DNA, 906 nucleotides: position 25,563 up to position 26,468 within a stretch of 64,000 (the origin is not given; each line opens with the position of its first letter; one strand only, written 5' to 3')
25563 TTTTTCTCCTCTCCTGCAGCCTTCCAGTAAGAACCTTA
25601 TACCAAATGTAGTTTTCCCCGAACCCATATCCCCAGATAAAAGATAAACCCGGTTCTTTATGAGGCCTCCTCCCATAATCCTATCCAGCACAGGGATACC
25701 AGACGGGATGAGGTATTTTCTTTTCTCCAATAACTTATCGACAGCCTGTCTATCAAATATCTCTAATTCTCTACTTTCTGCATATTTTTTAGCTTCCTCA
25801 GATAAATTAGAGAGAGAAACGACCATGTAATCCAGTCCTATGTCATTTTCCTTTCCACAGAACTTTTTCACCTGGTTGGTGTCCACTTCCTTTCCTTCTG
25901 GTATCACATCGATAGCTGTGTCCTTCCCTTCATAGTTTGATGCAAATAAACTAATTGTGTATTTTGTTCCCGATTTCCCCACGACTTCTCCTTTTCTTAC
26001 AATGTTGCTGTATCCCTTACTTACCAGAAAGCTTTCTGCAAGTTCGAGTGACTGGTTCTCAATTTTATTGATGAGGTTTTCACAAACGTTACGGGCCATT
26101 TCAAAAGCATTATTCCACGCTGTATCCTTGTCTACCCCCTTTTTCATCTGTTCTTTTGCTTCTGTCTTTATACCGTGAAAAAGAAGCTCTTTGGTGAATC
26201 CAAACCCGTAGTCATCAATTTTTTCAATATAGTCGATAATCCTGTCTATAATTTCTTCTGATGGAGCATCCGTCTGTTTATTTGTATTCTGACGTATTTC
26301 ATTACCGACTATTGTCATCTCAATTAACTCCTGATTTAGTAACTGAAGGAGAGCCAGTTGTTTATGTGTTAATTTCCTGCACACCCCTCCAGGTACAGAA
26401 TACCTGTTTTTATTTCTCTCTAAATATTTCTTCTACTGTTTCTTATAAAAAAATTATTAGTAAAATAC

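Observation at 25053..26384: Fusion of an Mrr-like nuclease-fold domain to a KaiC/RecA-type ATPase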

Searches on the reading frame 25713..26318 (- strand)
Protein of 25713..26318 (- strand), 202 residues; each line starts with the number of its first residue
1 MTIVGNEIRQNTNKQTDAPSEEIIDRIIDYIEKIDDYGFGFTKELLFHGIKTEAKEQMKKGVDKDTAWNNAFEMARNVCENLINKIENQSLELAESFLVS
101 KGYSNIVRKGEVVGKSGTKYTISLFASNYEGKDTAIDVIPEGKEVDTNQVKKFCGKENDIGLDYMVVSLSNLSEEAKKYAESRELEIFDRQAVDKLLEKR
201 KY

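Call 11: search_solved_structures(query=A2, max_evalue=10, show_alignments=4)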
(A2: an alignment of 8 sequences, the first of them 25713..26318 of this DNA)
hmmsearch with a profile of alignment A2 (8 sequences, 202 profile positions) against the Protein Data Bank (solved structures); distinct sequences matched with E-value up to 10: 1.
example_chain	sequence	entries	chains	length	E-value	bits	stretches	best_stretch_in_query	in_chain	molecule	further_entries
2d4a_B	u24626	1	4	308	0.16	14.6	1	97-139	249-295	Malate dehydrogenase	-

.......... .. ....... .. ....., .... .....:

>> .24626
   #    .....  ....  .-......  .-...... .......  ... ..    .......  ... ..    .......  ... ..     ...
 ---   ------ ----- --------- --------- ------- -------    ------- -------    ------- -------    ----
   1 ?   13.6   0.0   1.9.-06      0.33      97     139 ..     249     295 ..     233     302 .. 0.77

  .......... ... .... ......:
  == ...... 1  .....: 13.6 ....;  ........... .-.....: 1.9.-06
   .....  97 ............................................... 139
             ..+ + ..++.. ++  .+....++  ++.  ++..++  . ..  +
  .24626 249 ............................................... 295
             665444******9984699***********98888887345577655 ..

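Call 22: search_protein_representatives(alignment_id=A2)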
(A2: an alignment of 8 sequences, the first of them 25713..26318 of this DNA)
Query: 8 sequences, 202 profile positions. Proteins with E-value up to 0.001 (for the whole library): 274; up to 1e-10: 48; up to 1e-30: 4. The best 150 are listed.
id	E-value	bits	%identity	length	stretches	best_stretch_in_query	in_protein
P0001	2.1e-108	376.7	-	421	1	1-202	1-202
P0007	2.9e-102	356.6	-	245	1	4-201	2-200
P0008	5.3e-42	159.9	-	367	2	84-202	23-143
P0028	3.6e-31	124.5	-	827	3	97-197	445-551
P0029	5.3e-25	104.4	-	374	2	94-199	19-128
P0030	2.1e-23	99.1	-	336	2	97-189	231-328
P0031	2.3e-23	99.0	-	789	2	97-189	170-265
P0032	2.8e-23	98.7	-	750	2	96-196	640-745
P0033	8.7e-23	97.1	-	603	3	96-199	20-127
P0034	1.6e-22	96.3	-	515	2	96-198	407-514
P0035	1.7e-22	96.2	-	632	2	96-196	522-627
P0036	3.9e-22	95.0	-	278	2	94-190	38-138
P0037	5.2e-22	94.6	-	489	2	80-200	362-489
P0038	8.2e-22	93.9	-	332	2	98-197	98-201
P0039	1.6e-21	93.0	-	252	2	94-194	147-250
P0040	2.1e-21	92.6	-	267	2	81-197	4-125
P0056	4.7e-15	71.9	-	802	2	98-196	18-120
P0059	7.8e-15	71.2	-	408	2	96-198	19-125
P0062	1.2e-12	64.0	-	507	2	95-196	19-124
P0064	3.9e-12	62.4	-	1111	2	86-189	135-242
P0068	1.4e-11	60.6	-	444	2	98-189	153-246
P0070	4.3e-11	58.9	-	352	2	98-197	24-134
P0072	8.9e-11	57.9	-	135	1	96-199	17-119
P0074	1.5e-10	57.2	-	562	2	100-197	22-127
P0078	3.3e-10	56.0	-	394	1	87-197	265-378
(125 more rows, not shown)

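Call 25: search_protein_families(library=pfam, alignment_id=A3, max_evalue=0.01)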
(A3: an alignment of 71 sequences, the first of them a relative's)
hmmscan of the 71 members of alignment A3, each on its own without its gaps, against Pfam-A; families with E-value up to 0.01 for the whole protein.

A. member 1, P0028 (827 aa): 6 families
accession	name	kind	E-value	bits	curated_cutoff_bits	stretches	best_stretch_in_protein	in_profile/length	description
PF18551.6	TackOD1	-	4.5e-26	92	32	1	248-423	11-187/188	Thaumarchaeal output domain 1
PF04471.18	Mrr_cat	-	9.3e-17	61.6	21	3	443-549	14-113/115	Restriction endonuclease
PF00072.30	Response_reg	-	4.1e-12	46.7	30.2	1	13-122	1-111/111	Response regulator receiver domain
PF22722.2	NA-iREase1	-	4.9e-08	33.4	27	0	720-820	7-99/106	NACHT-associated inactive Restriction Endonuclease 1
PF13719.11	Zn_ribbon_5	-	0.0064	16.7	29.3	0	359-394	1-36/37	zinc-ribbon domain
PF09723.15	Zn_ribbon_8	-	0.0096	16.4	34.4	0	324-337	27-39/41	Zinc ribbon domain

B. families by the number of members that match (of 71 scanned): 43 families (the first 25 are shown)
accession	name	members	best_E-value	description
PF04471.18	Mrr_cat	52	9.3e-17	Restriction endonuclease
PF18551.6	TackOD1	29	2.1e-42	Thaumarchaeal output domain 1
PF22722.2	NA-iREase1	11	1.2e-08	NACHT-associated inactive Restriction Endonuclease 1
PF00072.30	Response_reg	9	8.6e-18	Response regulator receiver domain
PF05157.20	MshEN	9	2.2e-17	MshEN domain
PF12773.13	DZR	7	7.3e-07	Double zinc ribbon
PF00437.27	T2SSE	6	1e-127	Type II/IV secretion system protein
PF13719.11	Zn_ribbon_5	6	5.5e-06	zinc-ribbon domain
PF13248.11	Zn_ribbon_3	4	0.0002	zinc-ribbon domain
PF13240.11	Zn_Ribbon_1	3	1.6e-05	zinc-ribbon domain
PF08862.16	DUF1829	3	0.00055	Domain of unknown function DUF1829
PF25206.1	DUF7836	3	0.00068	Domain of unknown function (DUF7836)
PF09723.15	Zn_ribbon_8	3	0.00088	Zinc ribbon domain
PF12172.15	zf-ChsH2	2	0.0003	ChsH2, rubredoxin-like zinc ribbon domain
PF25199.1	nSTAND_NTPase5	2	0.00077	Novel STAND NTPase 5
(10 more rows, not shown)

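Call 35: find_related_loci(query=A2, collection=genome_contigs, flank=10000)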
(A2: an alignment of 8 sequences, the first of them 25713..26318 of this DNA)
Query A2 (202 aa) in genome_contigs; peptide patterns used: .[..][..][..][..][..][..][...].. (x = any residue, [..] = any of these).
9 stretches matched a pattern; 4 encode a relative of the query (tblastn E <= 1e-3); 4 distinct loci.
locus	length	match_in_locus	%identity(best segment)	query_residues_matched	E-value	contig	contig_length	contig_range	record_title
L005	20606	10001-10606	74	1-202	3e-101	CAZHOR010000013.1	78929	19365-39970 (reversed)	MAG TPA_asm: uncultured archaeon isolate SRP141376_co2_3 genome assembly, contig: NODE_801_length_78929_cov_9.126379, wh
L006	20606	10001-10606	75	1-202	6e-100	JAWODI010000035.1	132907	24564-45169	MAG: Archaeoglobaceae archaeon isolate BLK5-2.bin.126 k191_553249, whole genome shotgun sequence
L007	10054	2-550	63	20-201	1e-77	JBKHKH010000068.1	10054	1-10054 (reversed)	MAG: Archaeoglobaceae archaeon isolate D5M17_2 NODE_223_length_10054_cov_5.002600, whole genome shotgun sequence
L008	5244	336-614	39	91-181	2e-14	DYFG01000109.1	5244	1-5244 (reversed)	MAG TPA_asm: Nitrosotalea sp. isolate BE2011_44_29 Afr_mines_BE2011_2731_length_5244_cov_12_413760, whole genome shotgun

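Call 47: search_protein_families(library=pfam, proteins=[P0031, P0033, P0056, P0059, P0062, P0064, P0068, P0070, P0074, P0029], max_evalue=0.0001)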
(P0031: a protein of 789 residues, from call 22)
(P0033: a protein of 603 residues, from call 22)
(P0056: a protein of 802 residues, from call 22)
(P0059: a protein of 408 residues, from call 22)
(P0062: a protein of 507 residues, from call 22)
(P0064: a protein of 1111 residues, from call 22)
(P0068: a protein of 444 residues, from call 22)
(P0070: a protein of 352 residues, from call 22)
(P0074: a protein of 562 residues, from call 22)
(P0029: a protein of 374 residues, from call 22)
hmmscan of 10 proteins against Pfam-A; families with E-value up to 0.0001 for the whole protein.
P0031 (789 aa): 3 families
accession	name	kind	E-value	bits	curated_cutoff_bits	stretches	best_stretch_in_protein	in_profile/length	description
PF00437.27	T2SSE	-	4.7e-122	407.6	24.9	1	401-783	3-370/370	Type II/IV secretion system protein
PF05157.20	MshEN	-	1.5e-15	57.4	23.1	1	297-371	8-83/90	MshEN domain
PF04471.18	Mrr_cat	-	2.8e-06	27.9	21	0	170-265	16-107/115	Restriction endonuclease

P0033 (603 aa): 2 families
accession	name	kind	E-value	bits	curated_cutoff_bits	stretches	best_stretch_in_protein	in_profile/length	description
PF05157.20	MshEN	-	6.2e-17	61.8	23.1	1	518-599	5-87/90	MshEN domain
PF04471.18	Mrr_cat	-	8.6e-07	29.5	21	0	17-124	12-114/115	Restriction endonuclease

P0056 (802 aa): 4 families
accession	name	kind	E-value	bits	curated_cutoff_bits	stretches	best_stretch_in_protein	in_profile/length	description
PF00437.27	T2SSE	-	1e-125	419.7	24.9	1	413-795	3-370/370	Type II/IV secretion system protein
PF05157.20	MshEN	-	3.8e-17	62.5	23.1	1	300-371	13-85/90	MshEN domain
PF13604.12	AAA_30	-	7e-07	29.6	27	0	542-584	8-50/191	AAA domain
PF04471.18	Mrr_cat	-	9.1e-05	23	21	0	144-239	15-106/115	Restriction endonuclease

P0059 (408 aa): 0 families

P0062 (507 aa): 2 families
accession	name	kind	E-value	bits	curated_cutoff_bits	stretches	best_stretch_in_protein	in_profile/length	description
PF00437.27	T2SSE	-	1.9e-29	102.9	24.9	1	383-506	4-127/370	Type II/IV secretion system protein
PF05157.20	MshEN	-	2.1e-15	56.9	23.1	1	284-355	12-84/90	MshEN domain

P0064 (1111 aa): 3 families
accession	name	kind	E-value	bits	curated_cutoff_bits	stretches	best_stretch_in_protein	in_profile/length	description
PF00437.27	T2SSE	-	1e-127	426.3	24.9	1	723-1105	3-370/370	Type II/IV secretion system protein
PF05157.20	MshEN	-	2.1e-13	50.5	23.1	1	625-694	14-84/90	MshEN domain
PF04471.18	Mrr_cat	-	2.2e-06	28.2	21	0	148-242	16-107/115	Restriction endonuclease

P0068 (444 aa): 2 families
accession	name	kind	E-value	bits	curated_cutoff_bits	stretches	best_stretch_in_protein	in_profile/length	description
PF05157.20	MshEN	-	1.4e-16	60.7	23.1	1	288-361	12-86/90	MshEN domain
PF00437.27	T2SSE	-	4.7e-10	39.1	24.9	1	387-440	2-55/370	Type II/IV secretion system protein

P0070 (352 aa): 1 family
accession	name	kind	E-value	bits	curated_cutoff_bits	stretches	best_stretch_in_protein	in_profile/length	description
PF04471.18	Mrr_cat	-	1.9e-06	28.4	21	0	22-133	15-114/115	Restriction endonuclease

P0074 (562 aa): 2 families
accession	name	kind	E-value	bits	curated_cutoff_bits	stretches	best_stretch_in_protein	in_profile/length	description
PF00437.27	T2SSE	-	3.4e-48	164.6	24.9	1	387-561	1-175/370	Type II/IV secretion system protein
PF05157.20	MshEN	-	2e-14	53.7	23.1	1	286-361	10-86/90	MshEN domain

P0029 (374 aa): 2 families
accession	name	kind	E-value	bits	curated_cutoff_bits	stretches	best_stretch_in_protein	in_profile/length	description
PF05157.20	MshEN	-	2.2e-17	63.3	23.1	1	286-357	12-84/90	MshEN domain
PF04471.18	Mrr_cat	-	1.8e-10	41.4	21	0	150-245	15-107/115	Restriction endonuclease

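Call 50: list_cluster_members(proteins=[P0031, P0056, P0064, P0028, P0029, P0032, P0036, P0040, P0072, P0078])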
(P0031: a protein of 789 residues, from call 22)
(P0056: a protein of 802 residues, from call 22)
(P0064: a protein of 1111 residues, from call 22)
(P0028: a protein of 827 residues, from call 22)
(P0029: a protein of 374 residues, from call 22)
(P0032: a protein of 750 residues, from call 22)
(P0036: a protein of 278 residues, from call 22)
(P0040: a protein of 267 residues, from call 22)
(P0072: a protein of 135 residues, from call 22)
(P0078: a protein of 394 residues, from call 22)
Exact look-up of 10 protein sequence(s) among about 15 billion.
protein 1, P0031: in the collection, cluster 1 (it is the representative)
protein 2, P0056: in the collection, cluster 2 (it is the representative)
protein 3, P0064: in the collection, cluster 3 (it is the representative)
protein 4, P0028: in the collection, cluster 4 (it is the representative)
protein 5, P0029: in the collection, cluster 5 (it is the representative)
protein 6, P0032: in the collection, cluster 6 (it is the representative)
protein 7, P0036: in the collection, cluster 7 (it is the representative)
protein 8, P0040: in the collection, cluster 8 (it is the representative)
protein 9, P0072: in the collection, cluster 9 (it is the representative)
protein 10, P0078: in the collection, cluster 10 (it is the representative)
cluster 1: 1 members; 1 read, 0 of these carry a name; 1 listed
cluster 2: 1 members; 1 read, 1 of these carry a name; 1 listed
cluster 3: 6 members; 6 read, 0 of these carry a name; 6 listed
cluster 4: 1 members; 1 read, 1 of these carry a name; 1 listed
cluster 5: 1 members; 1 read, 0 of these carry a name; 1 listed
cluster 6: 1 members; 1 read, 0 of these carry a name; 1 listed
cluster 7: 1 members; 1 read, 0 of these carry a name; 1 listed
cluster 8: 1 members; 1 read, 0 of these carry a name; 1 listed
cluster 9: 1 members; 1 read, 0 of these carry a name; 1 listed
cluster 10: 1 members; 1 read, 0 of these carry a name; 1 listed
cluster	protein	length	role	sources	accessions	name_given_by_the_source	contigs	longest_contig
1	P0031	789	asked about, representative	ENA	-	-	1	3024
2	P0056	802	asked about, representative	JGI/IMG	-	general secretion pathway protein E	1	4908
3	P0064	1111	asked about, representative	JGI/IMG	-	-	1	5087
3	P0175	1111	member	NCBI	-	-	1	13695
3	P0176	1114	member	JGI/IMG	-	-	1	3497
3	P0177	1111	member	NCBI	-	-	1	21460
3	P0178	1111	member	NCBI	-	-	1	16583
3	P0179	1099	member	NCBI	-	-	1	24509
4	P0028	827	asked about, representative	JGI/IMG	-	CheY-like chemotaxis protein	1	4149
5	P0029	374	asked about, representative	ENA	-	-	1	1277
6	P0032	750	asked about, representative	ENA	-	-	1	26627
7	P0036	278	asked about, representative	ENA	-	-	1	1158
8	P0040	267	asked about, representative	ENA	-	-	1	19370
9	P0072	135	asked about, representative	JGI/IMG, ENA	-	-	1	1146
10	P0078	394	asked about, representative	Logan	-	-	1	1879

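Call 51: find_encoding_contigs(protein=P0179, flank=8000, max_places=2)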
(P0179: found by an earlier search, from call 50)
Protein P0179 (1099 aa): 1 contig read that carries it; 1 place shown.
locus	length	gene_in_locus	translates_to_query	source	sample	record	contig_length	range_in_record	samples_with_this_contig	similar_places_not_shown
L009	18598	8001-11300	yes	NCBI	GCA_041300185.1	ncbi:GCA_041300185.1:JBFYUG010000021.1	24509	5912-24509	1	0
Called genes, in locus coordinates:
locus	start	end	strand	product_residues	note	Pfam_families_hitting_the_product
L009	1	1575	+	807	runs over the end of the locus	PF00403:HMA, PF00122:E1-E2_ATPase, PF00702:Hydrolase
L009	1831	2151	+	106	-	-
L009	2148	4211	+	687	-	PF03190:Thioredox_DsbH, PF13098:Thioredoxin_2 (weak), PF13899:Thioredoxin_7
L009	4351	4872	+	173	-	PF03205:MobB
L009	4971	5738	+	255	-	PF04015:DUF362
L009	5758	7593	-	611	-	PF19864:Radical_SAM_N2, PF04055:Radical_SAM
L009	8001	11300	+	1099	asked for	PF04471:Mrr_cat (faint), PF05157:MshEN, PF00437:T2SSE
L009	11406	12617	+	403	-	PF00482:T2SSF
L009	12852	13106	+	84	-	-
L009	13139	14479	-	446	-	PF08245:Mur_ligase_M, PF02875:Mur_ligase_C, PF27239:FOL3_C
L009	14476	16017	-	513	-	PF07969:Amidohydro_3, PF01979:Amidohydro_1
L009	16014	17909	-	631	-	PF01134:GIDA, PF07992:Pyr_redox_2 (weak), PF12831:FAD_oxidored (weak), PF21680:GIDA_C_1st, PF13932:SAM_GIDA_C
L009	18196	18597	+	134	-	?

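Call 58: find_encoding_contigs(protein=P0032, flank=9000, max_places=2)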
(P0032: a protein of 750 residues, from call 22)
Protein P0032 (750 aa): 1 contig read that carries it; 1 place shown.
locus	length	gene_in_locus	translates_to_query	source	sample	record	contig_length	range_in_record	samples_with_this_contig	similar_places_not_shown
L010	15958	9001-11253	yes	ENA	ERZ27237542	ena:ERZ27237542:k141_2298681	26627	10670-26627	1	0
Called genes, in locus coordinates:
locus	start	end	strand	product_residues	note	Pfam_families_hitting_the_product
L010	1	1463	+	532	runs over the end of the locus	PF00496:SBP_bac_5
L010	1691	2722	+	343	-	PF00850:Hist_deacetyl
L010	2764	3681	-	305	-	PF07549:Sec_GG (weak), PF02355:SecD_SecF_C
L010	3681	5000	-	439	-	PF21760:SecD_1st, PF22599:SecDF_P1_head, PF00873:ACR_tran (faint), PF02355:SecD_SecF_C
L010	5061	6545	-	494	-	PF01743:PolyA_pol, PF12627:PolyA_pol_RNAbd, PF01966:HD, PF13735:tRNA_NucTran2_2 (weak)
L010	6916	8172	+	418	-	PF01590:GAF, PF13185:GAF_2, PF13492:GAF_3, PF00512:HisKA, PF02518:HATPase_c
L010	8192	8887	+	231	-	PF00072:Response_reg, PF00486:Trans_reg_C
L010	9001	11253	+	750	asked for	PF00072:Response_reg, PF12773:DZR (faint), PF18551:TackOD1, PF04471:Mrr_cat (weak)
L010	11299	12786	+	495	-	PF13506:Glyco_transf_21, PF00535:Glycos_transf_2, PF10111:Glyco_tranf_2_2, PF13641:Glyco_tranf_2_3, PF01644:Chitin_synth_1, PF03142:Chitin_synth_2, PF13632:Glyco_trans_2_3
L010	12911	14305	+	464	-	PF02826:2-Hacid_dh_C (faint), PF03446:NAD_binding_2 (weak), PF03721:UDPG_MGDP_dh_N, PF00984:UDPG_MGDP_dh, PF03720:UDPG_MGDP_dh_C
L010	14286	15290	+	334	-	PF01073:3Beta_HSD, PF01370:Epimerase, PF02719:Polysacc_synt_2, PF04321:RmlD_sub_bind, PF16363:GDP_Man_Dehyd, PF13460:NAD_binding_10, PF07993:NAD_binding_4 (weak)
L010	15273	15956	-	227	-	?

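Call 59: find_encoding_contigs(protein=P0040, flank=9000, max_places=2)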
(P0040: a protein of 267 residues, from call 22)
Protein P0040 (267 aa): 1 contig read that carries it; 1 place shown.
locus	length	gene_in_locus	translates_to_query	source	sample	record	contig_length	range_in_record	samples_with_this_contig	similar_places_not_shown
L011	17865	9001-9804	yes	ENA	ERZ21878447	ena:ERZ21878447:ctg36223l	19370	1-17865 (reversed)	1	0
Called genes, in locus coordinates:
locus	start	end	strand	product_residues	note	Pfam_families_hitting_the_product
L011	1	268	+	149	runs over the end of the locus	PF02073:Peptidase_M29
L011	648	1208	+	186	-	-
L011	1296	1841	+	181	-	-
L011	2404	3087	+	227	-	PF00072:Response_reg, PF00486:Trans_reg_C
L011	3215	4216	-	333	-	PF01435:Peptidase_M48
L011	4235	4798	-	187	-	PF04011:LemA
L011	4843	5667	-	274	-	-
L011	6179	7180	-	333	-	PF18915:DUF5667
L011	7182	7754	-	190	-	PF07638:Sigma70_ECF (weak), PF04542:Sigma70_r2, PF08281:Sigma70_r4_2, PF04545:Sigma70_r4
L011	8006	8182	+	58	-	PF12728:HTH_17, PF13411:MerR_1, PF00376:MerR (weak)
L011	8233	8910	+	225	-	PF00072:Response_reg, PF04545:Sigma70_r4 (weak), PF08281:Sigma70_r4_2 (weak), PF00196:GerE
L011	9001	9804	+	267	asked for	PF04471:Mrr_cat (faint)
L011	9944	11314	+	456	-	PF00437:T2SSE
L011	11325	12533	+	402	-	PF28597:T2SSF_N (weak), PF00482:T2SSF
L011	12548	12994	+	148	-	PF07963:N_methyl (weak)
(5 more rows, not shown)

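Call 83: search_protein_families(library=pfam, alignment_id=A8, max_evalue=0.001)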
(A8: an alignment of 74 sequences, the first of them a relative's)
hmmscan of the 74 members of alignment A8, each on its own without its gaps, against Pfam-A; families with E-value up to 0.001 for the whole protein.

A. member 1, P0101 (361 aa): 2 families
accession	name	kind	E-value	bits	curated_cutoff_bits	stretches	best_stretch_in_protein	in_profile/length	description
PF00072.30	Response_reg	-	4.8e-10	40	30.2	1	6-118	1-111/111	Response regulator receiver domain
PF04471.18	Mrr_cat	-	0.00025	21.6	21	1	239-346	8-108/115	Restriction endonuclease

B. families by the number of members that match (of 74 scanned): 28 families (the first 25 are shown)
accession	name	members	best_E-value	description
PF18551.6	TackOD1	30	1.2e-41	Thaumarchaeal output domain 1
PF04471.18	Mrr_cat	26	1.6e-24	Restriction endonuclease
PF12773.13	DZR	10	7.7e-07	Double zinc ribbon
PF22722.2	NA-iREase1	7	4.4e-09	NACHT-associated inactive Restriction Endonuclease 1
PF00072.30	Response_reg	6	2.7e-20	Response regulator receiver domain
PF13248.11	Zn_ribbon_3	3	6e-05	zinc-ribbon domain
PF13240.11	Zn_Ribbon_1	2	1.3e-05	zinc-ribbon domain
PF25206.1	DUF7836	2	3.6e-05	Domain of unknown function (DUF7836)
PF08271.17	Zn_Ribbon_TF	2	9.6e-05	TFIIB zinc-binding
PF23455.1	DUF7129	2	0.00021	Domain of unknown function (DUF7129)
PF08274.17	Zn_Ribbon_YjdM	2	0.00022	PhnA Zinc-Ribbon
PF09723.15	Zn_ribbon_8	2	0.00049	Zinc ribbon domain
PF01978.25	TrmB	1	1.6e-15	Sugar-specific transcriptional regulator TrmB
PF03551.20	PadR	1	1.7e-14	Transcriptional regulator PadR-like family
PF00071.28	Ras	1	1e-05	Ras family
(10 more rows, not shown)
